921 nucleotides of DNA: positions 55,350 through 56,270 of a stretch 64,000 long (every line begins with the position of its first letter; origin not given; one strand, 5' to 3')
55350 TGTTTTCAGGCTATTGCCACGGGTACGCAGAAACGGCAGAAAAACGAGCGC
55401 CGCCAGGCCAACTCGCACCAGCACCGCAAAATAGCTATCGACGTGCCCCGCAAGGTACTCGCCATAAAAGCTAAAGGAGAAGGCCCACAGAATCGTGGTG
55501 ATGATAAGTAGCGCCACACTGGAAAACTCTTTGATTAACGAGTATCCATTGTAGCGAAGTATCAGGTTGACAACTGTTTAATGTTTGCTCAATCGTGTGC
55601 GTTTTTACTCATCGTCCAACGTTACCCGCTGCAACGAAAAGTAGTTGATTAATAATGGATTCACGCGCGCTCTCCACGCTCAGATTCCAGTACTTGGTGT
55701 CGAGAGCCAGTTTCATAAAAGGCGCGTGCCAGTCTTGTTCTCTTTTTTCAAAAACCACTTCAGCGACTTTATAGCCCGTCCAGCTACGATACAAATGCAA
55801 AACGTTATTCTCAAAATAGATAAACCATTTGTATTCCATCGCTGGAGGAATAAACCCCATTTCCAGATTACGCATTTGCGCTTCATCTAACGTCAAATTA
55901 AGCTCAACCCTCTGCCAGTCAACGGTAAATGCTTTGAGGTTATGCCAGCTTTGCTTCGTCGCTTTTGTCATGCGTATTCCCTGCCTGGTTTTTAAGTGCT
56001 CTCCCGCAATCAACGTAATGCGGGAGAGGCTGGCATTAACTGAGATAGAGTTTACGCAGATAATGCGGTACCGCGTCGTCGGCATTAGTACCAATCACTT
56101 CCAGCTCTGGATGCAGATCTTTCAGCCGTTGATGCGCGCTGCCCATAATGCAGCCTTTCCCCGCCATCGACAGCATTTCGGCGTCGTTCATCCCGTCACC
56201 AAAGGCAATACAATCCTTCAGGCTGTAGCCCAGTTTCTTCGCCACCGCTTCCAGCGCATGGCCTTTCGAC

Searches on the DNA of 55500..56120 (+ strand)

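Call 62: search_dna_similar(query=window:55500-56120:+, collection=ecoli_genomes, mode=near, max_rows=8)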
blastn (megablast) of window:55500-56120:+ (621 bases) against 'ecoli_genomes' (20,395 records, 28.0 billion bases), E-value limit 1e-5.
Records with a match: 5244; places in all: 5248; records where one place covers at least 80% of the query: 8.
Genomes with a match: 5244 of 5426; with a place that covers at least 80% of the query: 8. Places per genome that has any: lowest 1, median 1, highest 2. On chromosomes: 5247 places; on plasmids: 1.
Best place of each record, by identity: >=99% 7; 95-99% 5230; 90-95% 7.
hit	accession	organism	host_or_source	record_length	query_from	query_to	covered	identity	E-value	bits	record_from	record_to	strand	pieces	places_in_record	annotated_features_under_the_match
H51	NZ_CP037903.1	Escherichia coli strain LHM10-1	pig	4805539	1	621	100%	100.0%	0e+0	1147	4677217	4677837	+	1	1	hypothetical protein | yigL: sugar/pyridoxal phosphate phosphatase YigL | bioP: biotin transporter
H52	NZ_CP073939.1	Escherichia coli strain MB53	Poultry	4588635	1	621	100%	100.0%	0e+0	1147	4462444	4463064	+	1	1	hypothetical protein | yigL: sugar/pyridoxal phosphate phosphatase YigL | bioP: biotin transporter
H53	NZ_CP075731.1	Escherichia coli strain CP52E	Homo sapiens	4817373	1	621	100%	100.0%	0e+0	1147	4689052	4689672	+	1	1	hypothetical protein | yigL: sugar/pyridoxal phosphate phosphatase YigL | bioP: biotin transporter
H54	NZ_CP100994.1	Escherichia coli strain ET201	Hoplobatrachus rugulosus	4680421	1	621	100%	100.0%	0e+0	1147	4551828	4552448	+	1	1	hypothetical protein | yigL: sugar/pyridoxal phosphate phosphatase YigL | bioP: biotin transporter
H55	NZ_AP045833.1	Escherichia coli strain wlxctx60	Ursus thibetanus japonicus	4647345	1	621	100%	100.0%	0e+0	1147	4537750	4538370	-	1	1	hypothetical protein | yigL: sugar/pyridoxal phosphate phosphatase YigL | bioP: biotin transporter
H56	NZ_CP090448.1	Escherichia coli strain PT62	pigeon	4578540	1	621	100%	99.8%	0e+0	1142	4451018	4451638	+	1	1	hypothetical protein | yigL: sugar/pyridoxal phosphate phosphatase YigL | bioP: biotin transporter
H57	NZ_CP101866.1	Escherichia coli strain LP5-1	pigeon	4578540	1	621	100%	99.8%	0e+0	1142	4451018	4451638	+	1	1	hypothetical protein | yigL: sugar/pyridoxal phosphate phosphatase YigL | bioP: biotin transporter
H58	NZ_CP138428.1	Escherichia coli strain 6EVA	Homo sapiens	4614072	1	621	100%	98.0%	0e+0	1086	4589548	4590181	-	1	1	hypothetical protein | yigL: sugar/pyridoxal phosphate phosphatase YigL | bioP: biotin transporter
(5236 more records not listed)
